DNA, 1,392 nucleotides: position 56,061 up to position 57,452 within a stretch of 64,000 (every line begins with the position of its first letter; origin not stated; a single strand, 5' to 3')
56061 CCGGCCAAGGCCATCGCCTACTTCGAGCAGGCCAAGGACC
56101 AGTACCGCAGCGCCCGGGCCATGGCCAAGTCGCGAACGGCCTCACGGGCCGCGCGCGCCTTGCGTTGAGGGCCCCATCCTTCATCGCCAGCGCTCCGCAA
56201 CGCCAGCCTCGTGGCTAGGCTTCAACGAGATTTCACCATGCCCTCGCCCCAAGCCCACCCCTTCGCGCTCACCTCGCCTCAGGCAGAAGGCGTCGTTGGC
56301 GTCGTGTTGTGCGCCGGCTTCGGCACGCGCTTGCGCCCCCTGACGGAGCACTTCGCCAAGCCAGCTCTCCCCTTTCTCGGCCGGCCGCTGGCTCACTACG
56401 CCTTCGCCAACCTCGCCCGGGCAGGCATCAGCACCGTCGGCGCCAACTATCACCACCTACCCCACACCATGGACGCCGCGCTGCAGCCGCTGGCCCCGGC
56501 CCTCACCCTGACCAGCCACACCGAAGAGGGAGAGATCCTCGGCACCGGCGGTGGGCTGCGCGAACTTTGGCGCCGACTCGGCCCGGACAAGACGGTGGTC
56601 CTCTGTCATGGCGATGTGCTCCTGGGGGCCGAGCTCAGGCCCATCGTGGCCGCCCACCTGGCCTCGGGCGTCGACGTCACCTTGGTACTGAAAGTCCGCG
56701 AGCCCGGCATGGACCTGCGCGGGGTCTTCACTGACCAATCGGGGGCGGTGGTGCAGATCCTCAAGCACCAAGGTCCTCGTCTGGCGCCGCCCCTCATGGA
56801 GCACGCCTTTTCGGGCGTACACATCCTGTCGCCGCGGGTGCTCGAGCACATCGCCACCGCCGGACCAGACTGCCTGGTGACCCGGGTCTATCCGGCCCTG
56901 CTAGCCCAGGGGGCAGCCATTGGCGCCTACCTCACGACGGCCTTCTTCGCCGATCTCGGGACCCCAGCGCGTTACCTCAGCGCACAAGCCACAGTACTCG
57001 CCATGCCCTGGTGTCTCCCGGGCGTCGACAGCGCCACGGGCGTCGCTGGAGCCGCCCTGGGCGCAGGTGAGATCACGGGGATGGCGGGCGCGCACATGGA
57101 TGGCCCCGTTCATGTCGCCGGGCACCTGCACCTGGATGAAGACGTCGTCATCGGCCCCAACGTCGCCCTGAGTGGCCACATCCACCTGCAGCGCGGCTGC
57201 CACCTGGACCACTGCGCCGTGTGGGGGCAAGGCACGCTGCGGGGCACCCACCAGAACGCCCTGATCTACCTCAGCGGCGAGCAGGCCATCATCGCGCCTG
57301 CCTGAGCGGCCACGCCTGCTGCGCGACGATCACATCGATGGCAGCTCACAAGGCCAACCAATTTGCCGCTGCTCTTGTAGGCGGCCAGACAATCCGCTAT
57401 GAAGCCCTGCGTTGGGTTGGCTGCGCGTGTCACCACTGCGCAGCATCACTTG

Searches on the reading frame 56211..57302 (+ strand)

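Call 67: search_protein_families(library=pfam, proteins=[window:56211-57302:+], max_evalue=0.0001)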
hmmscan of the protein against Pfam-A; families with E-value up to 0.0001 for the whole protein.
window:56211-57302:+ (364 aa): 2 families
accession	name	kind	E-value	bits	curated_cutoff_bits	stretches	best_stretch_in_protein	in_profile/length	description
PF00483.29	NTP_transferase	-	1.9e-16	60.9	21.2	1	30-262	2-242/245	Nucleotidyl transferase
PF12804.13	NTP_transf_3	-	1.7e-07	32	27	1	30-157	1-119/160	MobA-like NTP transferase domain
